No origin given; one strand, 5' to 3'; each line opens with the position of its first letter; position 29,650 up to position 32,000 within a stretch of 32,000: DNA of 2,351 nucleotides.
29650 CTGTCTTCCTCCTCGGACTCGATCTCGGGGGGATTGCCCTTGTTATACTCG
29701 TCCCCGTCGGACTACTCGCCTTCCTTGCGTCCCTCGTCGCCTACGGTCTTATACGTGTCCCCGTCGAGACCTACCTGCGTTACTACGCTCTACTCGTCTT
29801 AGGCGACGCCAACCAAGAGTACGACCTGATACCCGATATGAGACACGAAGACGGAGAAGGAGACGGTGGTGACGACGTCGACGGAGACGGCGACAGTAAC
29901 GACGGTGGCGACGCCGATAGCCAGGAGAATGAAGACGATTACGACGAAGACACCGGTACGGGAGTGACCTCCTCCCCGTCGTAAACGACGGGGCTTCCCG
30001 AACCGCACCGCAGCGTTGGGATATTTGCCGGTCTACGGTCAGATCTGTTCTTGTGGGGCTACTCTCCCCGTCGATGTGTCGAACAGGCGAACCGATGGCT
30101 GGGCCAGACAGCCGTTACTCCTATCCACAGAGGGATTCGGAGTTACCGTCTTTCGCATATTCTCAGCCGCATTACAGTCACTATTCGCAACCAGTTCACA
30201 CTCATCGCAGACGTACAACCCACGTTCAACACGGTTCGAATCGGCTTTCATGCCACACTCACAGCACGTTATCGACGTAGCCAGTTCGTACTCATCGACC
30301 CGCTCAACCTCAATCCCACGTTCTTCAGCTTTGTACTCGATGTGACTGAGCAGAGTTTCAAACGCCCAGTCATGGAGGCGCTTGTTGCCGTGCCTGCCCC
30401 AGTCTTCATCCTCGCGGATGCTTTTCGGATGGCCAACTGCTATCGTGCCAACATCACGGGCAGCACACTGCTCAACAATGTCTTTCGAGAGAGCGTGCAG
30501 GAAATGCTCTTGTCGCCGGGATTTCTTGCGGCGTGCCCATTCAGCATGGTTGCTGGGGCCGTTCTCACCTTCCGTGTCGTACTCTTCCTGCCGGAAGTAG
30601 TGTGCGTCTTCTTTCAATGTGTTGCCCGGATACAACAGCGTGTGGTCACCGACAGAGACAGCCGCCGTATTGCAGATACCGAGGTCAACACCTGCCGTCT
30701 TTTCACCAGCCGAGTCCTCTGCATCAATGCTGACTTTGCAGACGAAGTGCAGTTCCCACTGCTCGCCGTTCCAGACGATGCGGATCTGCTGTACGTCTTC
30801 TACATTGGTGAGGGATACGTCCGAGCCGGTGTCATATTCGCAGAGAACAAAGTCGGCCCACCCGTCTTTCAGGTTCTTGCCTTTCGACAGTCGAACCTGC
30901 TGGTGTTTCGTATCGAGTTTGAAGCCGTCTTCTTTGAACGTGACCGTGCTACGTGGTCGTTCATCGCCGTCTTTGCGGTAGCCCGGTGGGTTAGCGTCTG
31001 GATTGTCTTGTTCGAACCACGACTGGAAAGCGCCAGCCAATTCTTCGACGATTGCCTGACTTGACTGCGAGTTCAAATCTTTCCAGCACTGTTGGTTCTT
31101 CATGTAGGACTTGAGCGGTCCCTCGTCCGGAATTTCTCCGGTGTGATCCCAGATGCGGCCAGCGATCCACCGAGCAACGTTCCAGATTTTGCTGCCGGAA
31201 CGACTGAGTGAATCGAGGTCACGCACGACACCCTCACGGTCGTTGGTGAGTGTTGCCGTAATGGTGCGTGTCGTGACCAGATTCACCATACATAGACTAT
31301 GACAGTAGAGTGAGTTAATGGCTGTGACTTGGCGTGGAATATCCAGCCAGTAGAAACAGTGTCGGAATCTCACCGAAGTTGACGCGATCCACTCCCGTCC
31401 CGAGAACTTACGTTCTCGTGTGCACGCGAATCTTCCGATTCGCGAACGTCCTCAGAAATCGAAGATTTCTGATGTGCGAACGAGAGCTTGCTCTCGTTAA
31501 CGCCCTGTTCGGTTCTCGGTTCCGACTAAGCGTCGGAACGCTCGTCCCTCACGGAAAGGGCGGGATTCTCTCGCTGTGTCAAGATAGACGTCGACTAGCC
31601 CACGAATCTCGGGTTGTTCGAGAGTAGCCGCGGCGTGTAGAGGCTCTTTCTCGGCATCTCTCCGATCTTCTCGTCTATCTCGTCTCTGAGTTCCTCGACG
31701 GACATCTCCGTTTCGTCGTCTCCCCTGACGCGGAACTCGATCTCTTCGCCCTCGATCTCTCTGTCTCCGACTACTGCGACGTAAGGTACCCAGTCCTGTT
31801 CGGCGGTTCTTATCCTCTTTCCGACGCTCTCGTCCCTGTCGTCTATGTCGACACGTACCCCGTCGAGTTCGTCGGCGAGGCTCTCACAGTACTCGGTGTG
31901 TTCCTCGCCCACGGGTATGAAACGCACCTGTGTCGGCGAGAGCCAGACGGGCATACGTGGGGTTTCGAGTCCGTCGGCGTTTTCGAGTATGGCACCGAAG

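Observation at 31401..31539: Five different perfect hairpins in a regularly spaced array between thrS and tnpB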

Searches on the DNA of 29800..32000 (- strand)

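Call 5: search_rna_families(source=window, start=29800, end=32000, threshold=evalue, max_evalue=10)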
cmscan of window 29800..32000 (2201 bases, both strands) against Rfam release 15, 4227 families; matches with E-value up to 10: 4.
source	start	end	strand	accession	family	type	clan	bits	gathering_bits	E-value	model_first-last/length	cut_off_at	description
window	29973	30148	-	RF02656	sot0042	Gene; sRNA;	-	86.5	88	3.2e-22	1-174/174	no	Sense overlapping transcript RNA 0042 (sot)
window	29955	30116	-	RF00062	HgcC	Gene;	-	28.4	50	0.00047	1-130/130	no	HgcC family RNA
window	29931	29989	-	RF01059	mir-598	Gene; miRNA;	-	20.6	69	0.47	1-80/80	no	mir-598 microRNA precursor family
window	30579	30662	-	RF03004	Lacto-phage-1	Gene; sRNA;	-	20.4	50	0.76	1-81/81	no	Lacto-phage-1 RNA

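Call 29: build_rna_model(alignment_id=A2, structure=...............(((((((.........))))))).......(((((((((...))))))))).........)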
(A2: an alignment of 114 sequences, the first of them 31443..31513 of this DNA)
Model R1 built from alignment A2 (114 sequences, 75 columns); structure: as given.
model positions 71; base pairs 16; branch points 1; effective number of sequences 4.4; information 0.793 bits per position. Calibrated on 0.2 Mb of random sequence (short: E-values are rough).
structure used (alignment columns):
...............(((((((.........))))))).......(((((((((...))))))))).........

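Call 30: search_with_rna_model(model_id=R1, source=window, filters=off, max_evalue=10, show_alignments=6)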
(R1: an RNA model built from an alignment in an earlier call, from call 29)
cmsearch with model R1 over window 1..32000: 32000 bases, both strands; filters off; matches with E-value up to 10: 46.
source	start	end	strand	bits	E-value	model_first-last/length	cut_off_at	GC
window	31443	31510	-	75.6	4.2e-18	1-71/71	no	0.5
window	31413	31475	+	24.9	8e-05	1-71/71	no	0.48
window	31396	31442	-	14.5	0.043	13-67/71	no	0.55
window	24383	24460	-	11.3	0.29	1-71/71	no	0.64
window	7430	7485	-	10.4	0.51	1-71/71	no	0.66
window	26944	27005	+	9.2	1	1-71/71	no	0.58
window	12575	12630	-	9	1.2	1-71/71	no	0.7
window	21716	21776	-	9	1.2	1-71/71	no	0.59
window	27331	27390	+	8.8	1.3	1-71/71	no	0.68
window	7003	7074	+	8.8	1.3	1-71/71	no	0.58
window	2089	2145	-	8.6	1.5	1-71/71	no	0.56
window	4052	4097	+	8.6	1.5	1-71/71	no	0.59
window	22972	23033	-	8.4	1.7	1-71/71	no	0.56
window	27073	27155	+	8.3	1.8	1-71/71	no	0.6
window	15399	15448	-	8.2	1.8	1-71/71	no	0.56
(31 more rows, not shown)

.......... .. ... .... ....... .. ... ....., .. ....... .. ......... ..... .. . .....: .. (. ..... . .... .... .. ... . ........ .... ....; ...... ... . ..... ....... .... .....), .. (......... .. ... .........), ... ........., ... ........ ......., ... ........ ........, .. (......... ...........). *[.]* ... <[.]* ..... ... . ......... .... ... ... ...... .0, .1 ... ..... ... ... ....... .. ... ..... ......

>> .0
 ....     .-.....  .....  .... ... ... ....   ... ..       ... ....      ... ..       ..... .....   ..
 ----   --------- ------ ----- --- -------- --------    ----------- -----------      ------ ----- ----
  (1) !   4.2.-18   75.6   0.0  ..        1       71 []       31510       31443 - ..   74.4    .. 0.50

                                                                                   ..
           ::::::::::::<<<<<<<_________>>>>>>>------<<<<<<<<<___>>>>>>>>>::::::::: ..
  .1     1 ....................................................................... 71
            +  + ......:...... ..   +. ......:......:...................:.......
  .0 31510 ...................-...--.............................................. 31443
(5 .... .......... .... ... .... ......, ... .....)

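Call 31: search_with_rna_model(model_id=R1, sources=[L001, L002, L003, L004, L005, L006, L007, L008, L009, L010, L011, L012, L013, L014, L015, L016, L017, L018, L019, L020, L021, L022, L023, L024, L025, L026, L027, L028, L029, L030, L031, L032, L033], max_evalue=1, show_alignments=8)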
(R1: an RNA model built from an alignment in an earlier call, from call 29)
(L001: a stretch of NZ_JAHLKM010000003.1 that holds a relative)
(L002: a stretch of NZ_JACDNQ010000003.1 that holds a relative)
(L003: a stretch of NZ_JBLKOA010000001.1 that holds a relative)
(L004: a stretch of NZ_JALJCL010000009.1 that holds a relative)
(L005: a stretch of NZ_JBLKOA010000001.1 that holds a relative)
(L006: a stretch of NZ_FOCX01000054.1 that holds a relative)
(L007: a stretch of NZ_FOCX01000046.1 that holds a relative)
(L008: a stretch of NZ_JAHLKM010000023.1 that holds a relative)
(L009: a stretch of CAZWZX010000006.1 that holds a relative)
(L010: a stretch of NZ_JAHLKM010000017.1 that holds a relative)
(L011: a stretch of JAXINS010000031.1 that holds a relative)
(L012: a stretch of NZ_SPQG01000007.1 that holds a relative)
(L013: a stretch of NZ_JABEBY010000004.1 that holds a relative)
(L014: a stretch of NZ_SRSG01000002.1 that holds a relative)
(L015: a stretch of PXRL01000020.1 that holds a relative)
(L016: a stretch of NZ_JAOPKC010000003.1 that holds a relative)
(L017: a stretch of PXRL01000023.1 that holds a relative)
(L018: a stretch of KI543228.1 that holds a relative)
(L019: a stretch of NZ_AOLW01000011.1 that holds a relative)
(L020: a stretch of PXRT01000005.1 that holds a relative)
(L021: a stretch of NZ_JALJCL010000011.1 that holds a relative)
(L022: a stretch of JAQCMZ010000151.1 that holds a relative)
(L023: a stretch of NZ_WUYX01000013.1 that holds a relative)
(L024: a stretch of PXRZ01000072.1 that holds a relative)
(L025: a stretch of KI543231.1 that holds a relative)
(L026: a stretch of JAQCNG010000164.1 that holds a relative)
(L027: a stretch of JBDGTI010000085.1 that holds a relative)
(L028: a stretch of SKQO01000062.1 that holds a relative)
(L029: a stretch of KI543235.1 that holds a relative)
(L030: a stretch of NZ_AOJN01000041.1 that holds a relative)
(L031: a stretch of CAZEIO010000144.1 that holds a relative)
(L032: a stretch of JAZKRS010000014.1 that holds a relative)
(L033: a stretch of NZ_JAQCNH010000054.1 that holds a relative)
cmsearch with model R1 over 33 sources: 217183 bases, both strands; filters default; matches with E-value up to 1: 15.
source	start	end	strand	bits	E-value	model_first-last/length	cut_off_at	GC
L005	2833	2903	+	68.3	2.2e-15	1-71/71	no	0.51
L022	6793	6861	-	66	8.9e-15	1-71/71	no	0.55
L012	2847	2902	+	24.7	0.00061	12-71/71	no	0.61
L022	6802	6822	+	24.3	0.00078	42-62/71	no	0.33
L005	2874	2894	-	24.1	0.00089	42-62/71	no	0.43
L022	6301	6365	-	23.1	0.0016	1-71/71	no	0.57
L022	6348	6406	+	18.6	0.025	1-71/71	no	0.69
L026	116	161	-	18.5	0.025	1-71/71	no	0.63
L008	5360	5412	+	16.4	0.092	1-71/71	no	0.57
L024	1549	1623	-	15.9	0.12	1-71/71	no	0.73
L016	7033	7094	-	15.5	0.16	1-71/71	no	0.63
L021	4393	4460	-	15.3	0.17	1-71/71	no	0.59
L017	1122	1196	-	14.8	0.24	1-71/71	no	0.75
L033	2544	2583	-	12.6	0.88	1-71/71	no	0.55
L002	6603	6644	-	12.6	0.91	1-71/71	no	0.67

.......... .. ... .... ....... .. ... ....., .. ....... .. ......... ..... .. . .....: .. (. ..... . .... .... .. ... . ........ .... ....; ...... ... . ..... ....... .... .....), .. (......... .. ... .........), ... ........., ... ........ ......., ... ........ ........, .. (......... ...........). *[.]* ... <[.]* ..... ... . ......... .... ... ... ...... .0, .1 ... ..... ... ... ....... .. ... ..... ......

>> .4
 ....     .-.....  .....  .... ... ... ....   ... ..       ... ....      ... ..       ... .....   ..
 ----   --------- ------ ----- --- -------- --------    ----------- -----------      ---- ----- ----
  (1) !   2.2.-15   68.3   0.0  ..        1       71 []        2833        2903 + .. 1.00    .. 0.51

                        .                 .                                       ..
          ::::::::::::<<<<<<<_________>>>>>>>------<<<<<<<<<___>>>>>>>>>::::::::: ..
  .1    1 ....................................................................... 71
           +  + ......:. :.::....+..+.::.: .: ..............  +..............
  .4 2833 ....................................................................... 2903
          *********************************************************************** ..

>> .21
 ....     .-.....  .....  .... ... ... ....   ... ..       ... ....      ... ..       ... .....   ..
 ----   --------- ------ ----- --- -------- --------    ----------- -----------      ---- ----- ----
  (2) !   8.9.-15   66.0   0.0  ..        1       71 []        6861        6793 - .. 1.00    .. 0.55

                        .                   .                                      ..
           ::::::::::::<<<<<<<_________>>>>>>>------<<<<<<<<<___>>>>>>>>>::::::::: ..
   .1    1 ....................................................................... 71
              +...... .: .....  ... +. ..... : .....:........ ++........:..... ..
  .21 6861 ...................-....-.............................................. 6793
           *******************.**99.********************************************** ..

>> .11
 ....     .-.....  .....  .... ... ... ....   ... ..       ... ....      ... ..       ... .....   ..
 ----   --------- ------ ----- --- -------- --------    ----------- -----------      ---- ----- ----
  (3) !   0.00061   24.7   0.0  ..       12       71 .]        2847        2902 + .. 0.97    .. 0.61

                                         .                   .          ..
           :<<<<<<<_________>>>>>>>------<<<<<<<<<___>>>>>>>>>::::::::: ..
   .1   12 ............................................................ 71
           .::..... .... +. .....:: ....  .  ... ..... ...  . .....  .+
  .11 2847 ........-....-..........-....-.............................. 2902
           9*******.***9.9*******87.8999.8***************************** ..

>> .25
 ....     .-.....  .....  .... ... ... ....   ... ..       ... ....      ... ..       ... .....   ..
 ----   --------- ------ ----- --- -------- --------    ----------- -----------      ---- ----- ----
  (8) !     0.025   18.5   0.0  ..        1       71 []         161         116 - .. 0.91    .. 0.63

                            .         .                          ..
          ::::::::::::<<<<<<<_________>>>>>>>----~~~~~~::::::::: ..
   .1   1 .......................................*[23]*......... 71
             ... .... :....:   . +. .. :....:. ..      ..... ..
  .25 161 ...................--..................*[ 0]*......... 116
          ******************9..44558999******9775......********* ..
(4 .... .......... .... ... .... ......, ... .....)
